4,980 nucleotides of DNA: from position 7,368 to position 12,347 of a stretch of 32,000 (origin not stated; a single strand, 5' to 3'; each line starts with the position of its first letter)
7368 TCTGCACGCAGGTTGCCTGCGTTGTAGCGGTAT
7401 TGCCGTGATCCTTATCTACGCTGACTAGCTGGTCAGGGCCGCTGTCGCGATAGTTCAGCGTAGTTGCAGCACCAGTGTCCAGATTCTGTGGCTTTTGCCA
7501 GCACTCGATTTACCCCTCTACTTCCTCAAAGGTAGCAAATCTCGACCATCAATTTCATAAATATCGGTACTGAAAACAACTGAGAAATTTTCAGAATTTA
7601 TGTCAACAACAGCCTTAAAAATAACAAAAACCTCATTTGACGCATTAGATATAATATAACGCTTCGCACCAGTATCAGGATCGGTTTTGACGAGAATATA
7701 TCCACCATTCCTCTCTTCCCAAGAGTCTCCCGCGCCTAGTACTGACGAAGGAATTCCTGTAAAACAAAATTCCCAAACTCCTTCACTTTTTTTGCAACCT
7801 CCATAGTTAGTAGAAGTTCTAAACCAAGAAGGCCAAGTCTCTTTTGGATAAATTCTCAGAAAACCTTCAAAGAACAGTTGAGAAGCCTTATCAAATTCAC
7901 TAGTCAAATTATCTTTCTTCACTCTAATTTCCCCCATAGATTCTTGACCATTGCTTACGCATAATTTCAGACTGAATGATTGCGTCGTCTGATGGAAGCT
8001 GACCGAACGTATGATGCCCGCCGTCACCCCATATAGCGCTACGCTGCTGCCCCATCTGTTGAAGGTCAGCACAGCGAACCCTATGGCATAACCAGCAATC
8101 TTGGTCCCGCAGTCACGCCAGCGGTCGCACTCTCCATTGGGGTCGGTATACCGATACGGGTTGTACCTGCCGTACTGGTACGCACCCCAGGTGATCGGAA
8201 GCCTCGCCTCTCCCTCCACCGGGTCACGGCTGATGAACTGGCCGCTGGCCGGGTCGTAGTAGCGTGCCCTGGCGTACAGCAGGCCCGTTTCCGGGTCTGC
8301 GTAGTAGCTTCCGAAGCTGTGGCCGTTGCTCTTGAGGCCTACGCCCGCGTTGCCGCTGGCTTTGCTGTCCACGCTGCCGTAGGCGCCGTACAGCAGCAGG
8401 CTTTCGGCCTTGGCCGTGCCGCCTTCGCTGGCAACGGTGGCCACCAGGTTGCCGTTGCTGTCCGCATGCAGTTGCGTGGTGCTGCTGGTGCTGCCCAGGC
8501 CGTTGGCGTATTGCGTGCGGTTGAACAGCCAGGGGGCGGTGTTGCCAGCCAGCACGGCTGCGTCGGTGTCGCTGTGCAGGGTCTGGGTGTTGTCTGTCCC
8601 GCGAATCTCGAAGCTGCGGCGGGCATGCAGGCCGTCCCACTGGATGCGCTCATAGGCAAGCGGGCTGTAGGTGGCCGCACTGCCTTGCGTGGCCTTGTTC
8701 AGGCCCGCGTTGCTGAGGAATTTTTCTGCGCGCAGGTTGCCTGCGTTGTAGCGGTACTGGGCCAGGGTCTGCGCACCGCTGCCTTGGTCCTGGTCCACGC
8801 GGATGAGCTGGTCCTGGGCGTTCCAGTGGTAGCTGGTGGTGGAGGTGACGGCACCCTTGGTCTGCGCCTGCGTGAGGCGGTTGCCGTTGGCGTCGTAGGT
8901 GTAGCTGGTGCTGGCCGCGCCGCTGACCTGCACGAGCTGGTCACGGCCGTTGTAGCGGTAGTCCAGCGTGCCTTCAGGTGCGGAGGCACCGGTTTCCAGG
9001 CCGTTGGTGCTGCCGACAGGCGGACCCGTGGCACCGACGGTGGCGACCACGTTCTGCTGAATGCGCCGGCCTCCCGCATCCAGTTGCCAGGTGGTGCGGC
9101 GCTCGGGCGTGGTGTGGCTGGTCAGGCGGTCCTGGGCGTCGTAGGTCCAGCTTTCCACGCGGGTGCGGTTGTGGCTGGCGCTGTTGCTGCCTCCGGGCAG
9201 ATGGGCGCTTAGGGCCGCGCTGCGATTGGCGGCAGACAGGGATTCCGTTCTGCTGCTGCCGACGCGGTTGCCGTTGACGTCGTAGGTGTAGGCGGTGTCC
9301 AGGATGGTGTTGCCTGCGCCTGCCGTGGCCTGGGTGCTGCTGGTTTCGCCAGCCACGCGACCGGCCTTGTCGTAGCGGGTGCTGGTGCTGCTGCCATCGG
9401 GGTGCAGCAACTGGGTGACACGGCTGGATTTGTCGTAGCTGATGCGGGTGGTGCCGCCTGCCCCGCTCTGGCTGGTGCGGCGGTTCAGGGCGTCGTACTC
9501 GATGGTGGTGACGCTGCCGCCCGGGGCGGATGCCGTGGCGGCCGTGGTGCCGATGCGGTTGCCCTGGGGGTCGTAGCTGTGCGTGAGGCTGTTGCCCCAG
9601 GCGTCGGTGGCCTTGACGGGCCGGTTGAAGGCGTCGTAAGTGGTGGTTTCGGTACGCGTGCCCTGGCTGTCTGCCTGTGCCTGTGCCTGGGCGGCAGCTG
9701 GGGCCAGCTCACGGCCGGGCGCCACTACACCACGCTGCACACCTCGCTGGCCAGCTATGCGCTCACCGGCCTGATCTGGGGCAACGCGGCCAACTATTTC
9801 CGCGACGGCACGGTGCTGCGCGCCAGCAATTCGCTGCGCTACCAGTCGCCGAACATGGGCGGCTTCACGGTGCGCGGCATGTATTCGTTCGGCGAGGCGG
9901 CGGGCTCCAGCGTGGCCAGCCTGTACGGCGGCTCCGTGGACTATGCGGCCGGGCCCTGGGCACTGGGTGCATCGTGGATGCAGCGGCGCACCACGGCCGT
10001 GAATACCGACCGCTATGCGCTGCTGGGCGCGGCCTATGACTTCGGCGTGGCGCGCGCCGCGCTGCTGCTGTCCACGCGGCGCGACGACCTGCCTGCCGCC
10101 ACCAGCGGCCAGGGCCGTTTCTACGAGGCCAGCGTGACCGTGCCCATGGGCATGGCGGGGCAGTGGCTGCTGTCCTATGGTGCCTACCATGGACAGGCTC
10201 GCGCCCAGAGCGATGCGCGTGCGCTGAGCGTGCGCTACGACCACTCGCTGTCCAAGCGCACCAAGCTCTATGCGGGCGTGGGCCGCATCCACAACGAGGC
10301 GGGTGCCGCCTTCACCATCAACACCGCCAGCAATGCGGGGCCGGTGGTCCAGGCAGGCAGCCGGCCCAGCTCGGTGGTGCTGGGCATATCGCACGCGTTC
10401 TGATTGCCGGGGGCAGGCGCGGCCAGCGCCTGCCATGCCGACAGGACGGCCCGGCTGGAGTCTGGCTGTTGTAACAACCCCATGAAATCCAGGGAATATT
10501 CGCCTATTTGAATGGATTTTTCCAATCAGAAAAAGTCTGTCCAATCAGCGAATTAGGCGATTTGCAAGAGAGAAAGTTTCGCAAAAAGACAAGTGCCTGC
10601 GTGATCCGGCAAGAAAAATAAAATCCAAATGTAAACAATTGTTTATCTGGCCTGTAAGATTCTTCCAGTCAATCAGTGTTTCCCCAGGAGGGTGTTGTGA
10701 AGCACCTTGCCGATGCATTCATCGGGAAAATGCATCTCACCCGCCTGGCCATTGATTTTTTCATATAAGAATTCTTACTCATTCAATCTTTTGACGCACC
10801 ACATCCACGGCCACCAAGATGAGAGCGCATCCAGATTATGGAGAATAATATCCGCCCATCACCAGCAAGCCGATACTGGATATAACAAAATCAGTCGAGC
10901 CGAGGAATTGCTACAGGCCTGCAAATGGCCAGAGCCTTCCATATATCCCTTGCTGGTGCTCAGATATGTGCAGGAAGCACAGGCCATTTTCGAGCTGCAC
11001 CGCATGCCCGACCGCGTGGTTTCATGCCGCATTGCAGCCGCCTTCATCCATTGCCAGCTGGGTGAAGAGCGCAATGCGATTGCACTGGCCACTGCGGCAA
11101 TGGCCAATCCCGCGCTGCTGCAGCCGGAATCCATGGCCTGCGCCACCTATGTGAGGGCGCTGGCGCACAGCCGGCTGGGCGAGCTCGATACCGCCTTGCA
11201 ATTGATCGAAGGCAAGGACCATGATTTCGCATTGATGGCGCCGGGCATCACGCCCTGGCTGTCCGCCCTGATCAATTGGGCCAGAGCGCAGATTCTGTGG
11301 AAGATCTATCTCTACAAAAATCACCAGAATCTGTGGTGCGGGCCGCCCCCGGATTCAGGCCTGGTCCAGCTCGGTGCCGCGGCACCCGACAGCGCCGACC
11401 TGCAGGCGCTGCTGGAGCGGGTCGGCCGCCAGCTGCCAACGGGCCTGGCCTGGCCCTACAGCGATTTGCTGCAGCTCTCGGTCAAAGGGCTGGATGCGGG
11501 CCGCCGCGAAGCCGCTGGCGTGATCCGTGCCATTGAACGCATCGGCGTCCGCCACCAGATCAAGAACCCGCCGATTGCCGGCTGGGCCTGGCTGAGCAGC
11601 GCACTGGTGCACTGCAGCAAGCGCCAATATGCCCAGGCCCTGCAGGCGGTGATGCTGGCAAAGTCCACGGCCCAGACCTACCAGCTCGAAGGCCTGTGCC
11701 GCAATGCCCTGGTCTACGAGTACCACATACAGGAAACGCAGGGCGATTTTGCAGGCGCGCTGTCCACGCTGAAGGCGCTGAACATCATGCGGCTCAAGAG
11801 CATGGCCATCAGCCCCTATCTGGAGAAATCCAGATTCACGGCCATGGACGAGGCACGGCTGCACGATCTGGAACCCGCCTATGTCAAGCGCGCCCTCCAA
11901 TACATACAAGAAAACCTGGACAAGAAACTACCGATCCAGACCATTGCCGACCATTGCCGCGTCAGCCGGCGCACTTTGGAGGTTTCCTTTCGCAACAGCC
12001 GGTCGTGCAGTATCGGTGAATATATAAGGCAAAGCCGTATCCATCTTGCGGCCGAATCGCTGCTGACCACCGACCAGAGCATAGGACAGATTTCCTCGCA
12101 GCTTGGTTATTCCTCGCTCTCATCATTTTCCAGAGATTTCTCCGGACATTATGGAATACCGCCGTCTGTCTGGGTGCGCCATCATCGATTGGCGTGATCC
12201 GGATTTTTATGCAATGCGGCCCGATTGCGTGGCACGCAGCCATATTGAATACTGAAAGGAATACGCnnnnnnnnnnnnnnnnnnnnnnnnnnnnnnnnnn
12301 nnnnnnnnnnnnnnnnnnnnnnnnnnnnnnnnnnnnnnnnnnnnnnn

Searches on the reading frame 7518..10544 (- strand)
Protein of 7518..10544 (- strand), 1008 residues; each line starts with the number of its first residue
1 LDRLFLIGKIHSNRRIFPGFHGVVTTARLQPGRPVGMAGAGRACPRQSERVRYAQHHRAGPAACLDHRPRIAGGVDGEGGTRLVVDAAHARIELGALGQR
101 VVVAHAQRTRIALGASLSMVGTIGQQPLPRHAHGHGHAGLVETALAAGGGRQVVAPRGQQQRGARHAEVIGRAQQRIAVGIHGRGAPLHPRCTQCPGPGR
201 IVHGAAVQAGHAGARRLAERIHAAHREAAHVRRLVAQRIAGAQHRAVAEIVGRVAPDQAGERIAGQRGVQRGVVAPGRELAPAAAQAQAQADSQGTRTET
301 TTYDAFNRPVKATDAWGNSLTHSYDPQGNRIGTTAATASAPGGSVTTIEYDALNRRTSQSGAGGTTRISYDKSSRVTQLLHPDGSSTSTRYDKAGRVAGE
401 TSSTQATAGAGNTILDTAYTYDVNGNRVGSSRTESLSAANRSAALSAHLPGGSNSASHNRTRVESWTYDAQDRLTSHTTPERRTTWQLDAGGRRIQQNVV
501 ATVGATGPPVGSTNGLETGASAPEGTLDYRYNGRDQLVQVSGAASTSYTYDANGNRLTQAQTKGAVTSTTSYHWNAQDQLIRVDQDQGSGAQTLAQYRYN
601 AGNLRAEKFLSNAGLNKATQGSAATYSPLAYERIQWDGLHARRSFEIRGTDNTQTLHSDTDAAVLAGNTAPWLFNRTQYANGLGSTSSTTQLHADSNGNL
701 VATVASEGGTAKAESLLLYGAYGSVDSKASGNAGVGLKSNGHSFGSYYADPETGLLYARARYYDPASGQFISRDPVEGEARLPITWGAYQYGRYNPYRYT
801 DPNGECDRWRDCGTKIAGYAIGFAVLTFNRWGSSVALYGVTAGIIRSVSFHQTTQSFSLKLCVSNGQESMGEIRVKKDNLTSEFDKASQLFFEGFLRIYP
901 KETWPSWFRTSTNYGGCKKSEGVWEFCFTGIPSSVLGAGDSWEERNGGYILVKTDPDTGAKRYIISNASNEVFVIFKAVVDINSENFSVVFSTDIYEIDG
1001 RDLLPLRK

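Call 57: search_protein_families(library=pfam, proteins=[window:7518-10544:-], max_evalue=0.001)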
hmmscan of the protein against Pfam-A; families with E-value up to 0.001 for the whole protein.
window:7518-10544:- (1008 aa): 1 family
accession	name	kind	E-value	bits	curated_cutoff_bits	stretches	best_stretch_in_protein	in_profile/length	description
PF05593.20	RHS_repeat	-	8.8e-22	77.4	22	3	468-496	1-30/38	RHS Repeat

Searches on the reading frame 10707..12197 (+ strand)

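Call 57: search_protein_families(library=pfam, proteins=[window:10707-12197:+], max_evalue=0.001)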
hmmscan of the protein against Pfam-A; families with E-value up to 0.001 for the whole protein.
window:10707-12197:+ (496 aa): 2 families
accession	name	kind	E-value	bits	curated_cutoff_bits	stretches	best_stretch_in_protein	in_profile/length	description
PF12833.13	HTH_18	-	1.5e-18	67.3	33.6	1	413-491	1-79/80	Helix-turn-helix domain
PF00165.29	HTH_AraC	-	2.3e-12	47.1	26.6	2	453-487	2-38/42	Bacterial regulatory helix-turn-helix proteins, AraC family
